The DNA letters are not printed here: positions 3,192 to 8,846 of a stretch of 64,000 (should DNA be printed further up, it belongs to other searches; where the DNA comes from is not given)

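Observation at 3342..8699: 1785-aa secreted cytochrome with 44 putative haem sites built from about 13 CX4CH-CXXCH-CXXCH triads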

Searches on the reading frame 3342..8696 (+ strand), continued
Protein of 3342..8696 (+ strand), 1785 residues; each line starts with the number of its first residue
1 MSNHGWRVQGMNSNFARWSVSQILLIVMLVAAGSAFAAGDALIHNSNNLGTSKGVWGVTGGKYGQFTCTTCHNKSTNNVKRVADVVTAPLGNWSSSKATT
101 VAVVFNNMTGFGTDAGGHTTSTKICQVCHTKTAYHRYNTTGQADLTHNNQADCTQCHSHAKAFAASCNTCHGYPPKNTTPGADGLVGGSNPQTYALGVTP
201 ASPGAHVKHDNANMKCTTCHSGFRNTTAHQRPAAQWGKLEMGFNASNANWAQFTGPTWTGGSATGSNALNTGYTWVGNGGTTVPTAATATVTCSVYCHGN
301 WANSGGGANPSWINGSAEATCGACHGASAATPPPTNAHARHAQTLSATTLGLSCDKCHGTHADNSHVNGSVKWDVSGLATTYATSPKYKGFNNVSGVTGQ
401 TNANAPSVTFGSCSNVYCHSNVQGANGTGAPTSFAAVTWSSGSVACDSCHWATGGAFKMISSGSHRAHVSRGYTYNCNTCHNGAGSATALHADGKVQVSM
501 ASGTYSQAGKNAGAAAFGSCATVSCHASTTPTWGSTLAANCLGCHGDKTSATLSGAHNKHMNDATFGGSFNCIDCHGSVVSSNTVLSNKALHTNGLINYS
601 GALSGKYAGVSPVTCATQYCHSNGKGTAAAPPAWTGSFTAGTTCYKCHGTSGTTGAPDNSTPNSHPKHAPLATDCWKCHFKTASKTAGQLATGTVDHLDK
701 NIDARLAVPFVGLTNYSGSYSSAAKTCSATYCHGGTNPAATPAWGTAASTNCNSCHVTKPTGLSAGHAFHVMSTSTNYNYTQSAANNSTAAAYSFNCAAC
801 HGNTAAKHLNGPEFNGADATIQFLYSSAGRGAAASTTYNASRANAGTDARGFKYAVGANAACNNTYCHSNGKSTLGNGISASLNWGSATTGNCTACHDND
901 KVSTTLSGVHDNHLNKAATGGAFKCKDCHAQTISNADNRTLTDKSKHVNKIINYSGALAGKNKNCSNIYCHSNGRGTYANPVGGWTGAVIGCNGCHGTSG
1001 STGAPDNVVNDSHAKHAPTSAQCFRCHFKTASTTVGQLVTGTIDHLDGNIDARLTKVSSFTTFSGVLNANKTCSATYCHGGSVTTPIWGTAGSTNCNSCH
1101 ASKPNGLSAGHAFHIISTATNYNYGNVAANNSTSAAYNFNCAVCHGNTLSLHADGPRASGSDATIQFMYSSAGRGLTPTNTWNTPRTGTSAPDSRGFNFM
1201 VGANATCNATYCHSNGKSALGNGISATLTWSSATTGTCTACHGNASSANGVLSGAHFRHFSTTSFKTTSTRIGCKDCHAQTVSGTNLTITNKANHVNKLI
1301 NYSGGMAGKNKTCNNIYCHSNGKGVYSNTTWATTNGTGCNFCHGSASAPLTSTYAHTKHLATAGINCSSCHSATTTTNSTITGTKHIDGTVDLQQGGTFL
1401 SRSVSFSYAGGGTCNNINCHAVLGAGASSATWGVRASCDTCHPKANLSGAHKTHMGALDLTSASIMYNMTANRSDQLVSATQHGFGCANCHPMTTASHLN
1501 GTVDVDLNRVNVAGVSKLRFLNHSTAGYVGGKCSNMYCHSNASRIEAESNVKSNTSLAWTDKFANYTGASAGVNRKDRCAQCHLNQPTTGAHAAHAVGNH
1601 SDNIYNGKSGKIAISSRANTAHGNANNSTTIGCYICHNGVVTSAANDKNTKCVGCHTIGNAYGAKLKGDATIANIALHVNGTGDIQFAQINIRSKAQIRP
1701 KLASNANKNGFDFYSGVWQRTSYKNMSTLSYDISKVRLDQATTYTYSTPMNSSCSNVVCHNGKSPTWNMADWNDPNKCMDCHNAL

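Call 26: find_related_loci(query=A1, collection=genome_contigs, flank=8000)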
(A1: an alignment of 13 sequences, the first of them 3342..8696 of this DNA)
Query A1 (1785 aa) in genome_contigs; peptide patterns used: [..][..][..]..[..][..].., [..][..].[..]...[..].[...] (x = any residue, [..] = any of these).
195 stretches matched a pattern; 99 encode a relative of the query (tblastn E <= 1e-3); the best 80 are kept; 75 distinct loci.
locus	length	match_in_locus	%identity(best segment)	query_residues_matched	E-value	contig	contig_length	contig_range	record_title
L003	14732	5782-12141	54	7-1785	0e+0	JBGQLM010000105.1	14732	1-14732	MAG: Geobacteraceae bacterium isolate OBJ2_061818_050_38 k141_2876648_length_14732_cov_9.5862, whole genome shotgun sequ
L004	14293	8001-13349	43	19-1785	0e+0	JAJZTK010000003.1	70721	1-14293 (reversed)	MAG: Deltaproteobacteria bacterium isolate SKS3.bin71 NODE_521_length_70721_cov_1.812066, whole genome shotgun sequence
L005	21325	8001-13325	42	19-1763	0e+0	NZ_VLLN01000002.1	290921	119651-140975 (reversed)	Geobacter argillaceus strain ATCC BAA-1139 Ga0052872_scaffold00002.2, whole genome shotgun sequence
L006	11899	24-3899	40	125-1785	0e+0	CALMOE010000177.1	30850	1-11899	MAG TPA_asm: uncultured Geobacter sp. isolate SRR5215466_bin.132_CONCOCT_v1.1_MAG genome assembly, contig: ERZ781361.195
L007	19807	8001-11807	44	10-1785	0e+0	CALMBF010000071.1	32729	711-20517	MAG TPA_asm: uncultured Geobacter sp. isolate SRR5215464_bin.112_CONCOCT_v1.1_MAG genome assembly, contig: ERZ781360.253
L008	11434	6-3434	41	64-1785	0e+0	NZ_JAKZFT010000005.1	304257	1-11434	Geotalea sp. SG265 Scaffold5, whole genome shotgun sequence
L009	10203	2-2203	49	296-1785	0e+0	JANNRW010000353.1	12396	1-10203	MAG: Geobacteraceae bacterium isolate SOY_31_metabat_301 SOY_31_k141_3093537, whole genome shotgun sequence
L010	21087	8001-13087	41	13-1785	0e+0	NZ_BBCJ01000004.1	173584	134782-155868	Geotalea toluenoxydans JCM 15764, whole genome shotgun sequence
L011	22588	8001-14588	31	20-1742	5e-135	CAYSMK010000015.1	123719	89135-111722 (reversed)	MAG TPA_asm: uncultured Geobacter sp. isolate binchicken_co269_58 genome assembly, contig: NODE_148_length_123719_cov_23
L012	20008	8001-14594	33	42-1785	6e-131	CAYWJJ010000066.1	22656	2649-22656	MAG TPA_asm: uncultured Geobacter sp. isolate SRP302447_co2_181 genome assembly, contig: NODE_6320_length_22656_cov_28.9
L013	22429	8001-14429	30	23-1732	2e-130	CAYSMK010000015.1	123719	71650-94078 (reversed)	MAG TPA_asm: uncultured Geobacter sp. isolate binchicken_co269_58 genome assembly, contig: NODE_148_length_123719_cov_23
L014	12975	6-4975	39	17-1785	2e-127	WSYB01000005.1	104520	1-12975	MAG: Geobacteraceae bacterium isolate X3_MetaBAT.27 scaffold_114, whole genome shotgun sequence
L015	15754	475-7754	32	69-1782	2e-126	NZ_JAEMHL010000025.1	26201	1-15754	Geomonas anaerohicana strain Red421 NODE_25_length_26201_cov_175.567716, whole genome shotgun sequence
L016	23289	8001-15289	32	122-1782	7e-123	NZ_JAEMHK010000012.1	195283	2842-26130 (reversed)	Geomonas propionica strain Red259 NODE_12_length_195283_cov_207.510266, whole genome shotgun sequence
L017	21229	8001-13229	31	7-1782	8e-158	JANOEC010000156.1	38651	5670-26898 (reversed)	MAG: Geobacteraceae bacterium isolate SOY_65_metabat_437 SOY_65_k141_1018675, whole genome shotgun sequence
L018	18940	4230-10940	32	17-1785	1e-150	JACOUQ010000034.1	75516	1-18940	MAG: Geobacter sp. isolate NC_groundwater_76_Ag_B-0.1um_57_74 GD18-4_B1_scaffold_2028038, whole genome shotgun sequence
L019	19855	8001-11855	32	1-1785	2e-107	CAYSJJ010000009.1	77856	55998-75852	MAG TPA_asm: uncultured Geobacter sp. isolate binchicken_co158_41 genome assembly, contig: NODE_279_length_77856_cov_5.2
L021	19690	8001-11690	33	42-1785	1e-105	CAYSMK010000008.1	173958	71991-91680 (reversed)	MAG TPA_asm: uncultured Geobacter sp. isolate binchicken_co269_58 genome assembly, contig: NODE_78_length_173958_cov_241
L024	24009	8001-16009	28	62-1785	3e-96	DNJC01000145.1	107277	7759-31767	MAG TPA_asm: Geobacter sp. isolate UBA9964 contig_2181, whole genome shotgun sequence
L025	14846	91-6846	29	38-1785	3e-94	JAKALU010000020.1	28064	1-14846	MAG: Nitrospirae bacterium isolate WY5.bin134 NODE_2502_length_28064_cov_1.711351, whole genome shotgun sequence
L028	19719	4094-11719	32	42-1785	4e-111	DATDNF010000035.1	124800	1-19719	MAG TPA_asm: Geobacteraceae bacterium isolate SMAG_U430 k141_1260676, whole genome shotgun sequence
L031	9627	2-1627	42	295-1785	2e-88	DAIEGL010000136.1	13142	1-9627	MAG TPA_asm: Geobacter sp. isolate clean984 k141_3137479, whole genome shotgun sequence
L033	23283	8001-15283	32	122-1785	2e-125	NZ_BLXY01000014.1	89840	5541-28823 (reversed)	Geomonas paludis strain Red736 sequence14, whole genome shotgun sequence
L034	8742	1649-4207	37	39-1785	6e-85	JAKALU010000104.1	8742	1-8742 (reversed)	MAG: Nitrospirae bacterium isolate WY5.bin134 NODE_14639_length_8742_cov_1.493674, whole genome shotgun sequence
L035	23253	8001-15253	31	7-1785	3e-86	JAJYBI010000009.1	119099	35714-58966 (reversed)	MAG: Deltaproteobacteria bacterium isolate BP8.bin75 NODE_195_length_119099_cov_2.189381, whole genome shotgun sequence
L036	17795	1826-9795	28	40-1785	1e-83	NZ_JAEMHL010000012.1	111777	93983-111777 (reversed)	Geomonas anaerohicana strain Red421 NODE_12_length_111777_cov_179.374718, whole genome shotgun sequence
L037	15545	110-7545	29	102-1785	6e-84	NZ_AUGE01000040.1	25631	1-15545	Citrifermentans bremense R1 K419DRAFT_scaffold00038.38_C, whole genome shotgun sequence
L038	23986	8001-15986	30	102-1785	4e-83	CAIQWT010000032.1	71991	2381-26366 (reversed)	MAG: uncultured Geobacteraceae bacterium isolate Ja1-D5_bin-289 genome assembly, contig: bin-289:032/109, whole genome s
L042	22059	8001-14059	33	119-1785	5e-79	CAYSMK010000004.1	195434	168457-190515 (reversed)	MAG TPA_asm: uncultured Geobacter sp. isolate binchicken_co269_58 genome assembly, contig: NODE_62_length_195434_cov_245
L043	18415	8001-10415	31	42-1785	5e-79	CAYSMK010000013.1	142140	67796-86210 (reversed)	MAG TPA_asm: uncultured Geobacter sp. isolate binchicken_co269_58 genome assembly, contig: NODE_119_length_142140_cov_23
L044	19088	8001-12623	28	7-1785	6e-79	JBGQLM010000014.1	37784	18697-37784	MAG: Geobacteraceae bacterium isolate OBJ2_061818_050_38 k141_906705_length_37784_cov_9.9974, whole genome shotgun seque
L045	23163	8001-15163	30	40-1785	1e-78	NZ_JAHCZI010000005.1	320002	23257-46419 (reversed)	Geobacter hydrogenophilus strain DSM 13691 NODE_5_length_320002_cov_237.376016, whole genome shotgun sequence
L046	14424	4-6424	28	122-1785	2e-78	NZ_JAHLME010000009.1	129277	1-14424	Geomonas azotofigens strain Red51 Scaffold9, whole genome shotgun sequence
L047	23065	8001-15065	29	124-1785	4e-86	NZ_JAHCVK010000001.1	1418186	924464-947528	Geomobilimonas luticola strain JCM 17780 NODE_1_length_1418186_cov_221.788490, whole genome shotgun sequence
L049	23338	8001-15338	28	68-1785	7e-75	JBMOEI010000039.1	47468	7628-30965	MAG: Desulfuromonadaceae bacterium isolate Deming_bin.100 contig1279, whole genome shotgun sequence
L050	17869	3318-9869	30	160-1785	1e-117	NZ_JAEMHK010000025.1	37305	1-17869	Geomonas propionica strain Red259 NODE_25_length_37305_cov_206.034007, whole genome shotgun sequence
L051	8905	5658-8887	33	19-1785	7e-74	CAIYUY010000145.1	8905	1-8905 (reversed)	MAG: uncultured Desulfuromonadales bacterium isolate F14_bin-0369 genome assembly, contig: bin-0369:145/369, whole genom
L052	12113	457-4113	29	124-1785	7e-70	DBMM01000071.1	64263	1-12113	MAG TPA_asm: Geobacter sp. UBA698 UBA698_contig_475, whole genome shotgun sequence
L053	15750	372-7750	30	119-1785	3e-111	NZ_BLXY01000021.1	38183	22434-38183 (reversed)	Geomonas paludis strain Red736 sequence21, whole genome shotgun sequence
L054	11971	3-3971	35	35-1785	3e-65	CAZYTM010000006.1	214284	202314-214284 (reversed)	MAG TPA_asm: uncultured Geobacteraceae bacterium isolate SRP302447_co2_358 genome assembly, contig: NODE_201_length_2142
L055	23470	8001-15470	31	42-1785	5e-75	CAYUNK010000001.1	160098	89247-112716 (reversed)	MAG TPA_asm: uncultured Nitrospiraceae bacterium isolate SRP257756_co1_123 genome assembly, contig: NODE_18_length_16009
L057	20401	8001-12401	34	93-1785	1e-64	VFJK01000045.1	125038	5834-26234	MAG: Geobacter sp. isolate Bin_37_8 c_000001800859, whole genome shotgun sequence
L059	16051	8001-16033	37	7-1785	7e-61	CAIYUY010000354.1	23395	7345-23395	MAG: uncultured Desulfuromonadales bacterium isolate F14_bin-0369 genome assembly, contig: bin-0369:354/369, whole genom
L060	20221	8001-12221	37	27-1785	1e-174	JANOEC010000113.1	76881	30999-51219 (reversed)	MAG: Geobacteraceae bacterium isolate SOY_65_metabat_437 SOY_65_k141_975994, whole genome shotgun sequence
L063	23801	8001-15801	35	42-1785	4e-59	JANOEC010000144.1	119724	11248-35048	MAG: Geobacteraceae bacterium isolate SOY_65_metabat_437 SOY_65_k141_1739504, whole genome shotgun sequence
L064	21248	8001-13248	34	124-1785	7e-59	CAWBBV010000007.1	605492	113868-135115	MAG: uncultured delta proteobacterium isolate MFD02832.bin.1.176 genome assembly, contig: contig_11205, whole genome sho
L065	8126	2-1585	36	310-1785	5e-62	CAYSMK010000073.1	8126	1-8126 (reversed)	MAG TPA_asm: uncultured Geobacter sp. isolate binchicken_co269_58 genome assembly, contig: NODE_9168_length_8126_cov_222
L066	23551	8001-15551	39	42-1785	1e-58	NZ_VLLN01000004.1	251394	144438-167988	Geobacter argillaceus strain ATCC BAA-1139 Ga0052872_scaffold00004.4, whole genome shotgun sequence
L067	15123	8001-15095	35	58-1785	7e-59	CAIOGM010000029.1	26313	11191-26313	MAG: uncultured Geobacter sp. isolate A14_bin-2059 genome assembly, contig: bin-2059:029/179, whole genome shotgun seque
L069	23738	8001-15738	29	38-1785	4e-76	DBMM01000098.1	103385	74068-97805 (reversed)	MAG TPA_asm: Geobacter sp. UBA698 UBA698_contig_920, whole genome shotgun sequence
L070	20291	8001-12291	35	49-1785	9e-57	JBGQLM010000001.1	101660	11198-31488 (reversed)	MAG: Geobacteraceae bacterium isolate OBJ2_061818_050_38 k141_2289993_length_101660_cov_10.0000, whole genome shotgun se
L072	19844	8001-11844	34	113-1785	2e-60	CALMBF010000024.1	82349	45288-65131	MAG TPA_asm: uncultured Geobacter sp. isolate SRR5215464_bin.112_CONCOCT_v1.1_MAG genome assembly, contig: ERZ781360.30,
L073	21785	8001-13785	36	42-1785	1e-54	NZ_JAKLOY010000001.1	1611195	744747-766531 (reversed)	Geomonas sp. Red32 Scaffold1, whole genome shotgun sequence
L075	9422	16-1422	35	292-1785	1e-53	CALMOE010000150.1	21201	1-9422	MAG TPA_asm: uncultured Geobacter sp. isolate SRR5215466_bin.132_CONCOCT_v1.1_MAG genome assembly, contig: ERZ781361.432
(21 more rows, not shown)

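Call 41: list_cluster_members(proteins=[P0001])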
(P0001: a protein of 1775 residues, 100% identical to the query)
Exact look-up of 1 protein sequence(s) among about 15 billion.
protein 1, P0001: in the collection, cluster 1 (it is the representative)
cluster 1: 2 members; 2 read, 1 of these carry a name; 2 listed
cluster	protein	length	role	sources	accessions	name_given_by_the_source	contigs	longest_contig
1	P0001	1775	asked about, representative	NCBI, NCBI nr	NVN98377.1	MAG: CxxxxCH/CxxCH domain-containing protein [Geobacteraceae bacterium] | CxxxxCH/CxxCH domain-containing protein [Geobacteraceae bacterium]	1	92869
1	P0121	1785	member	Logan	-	-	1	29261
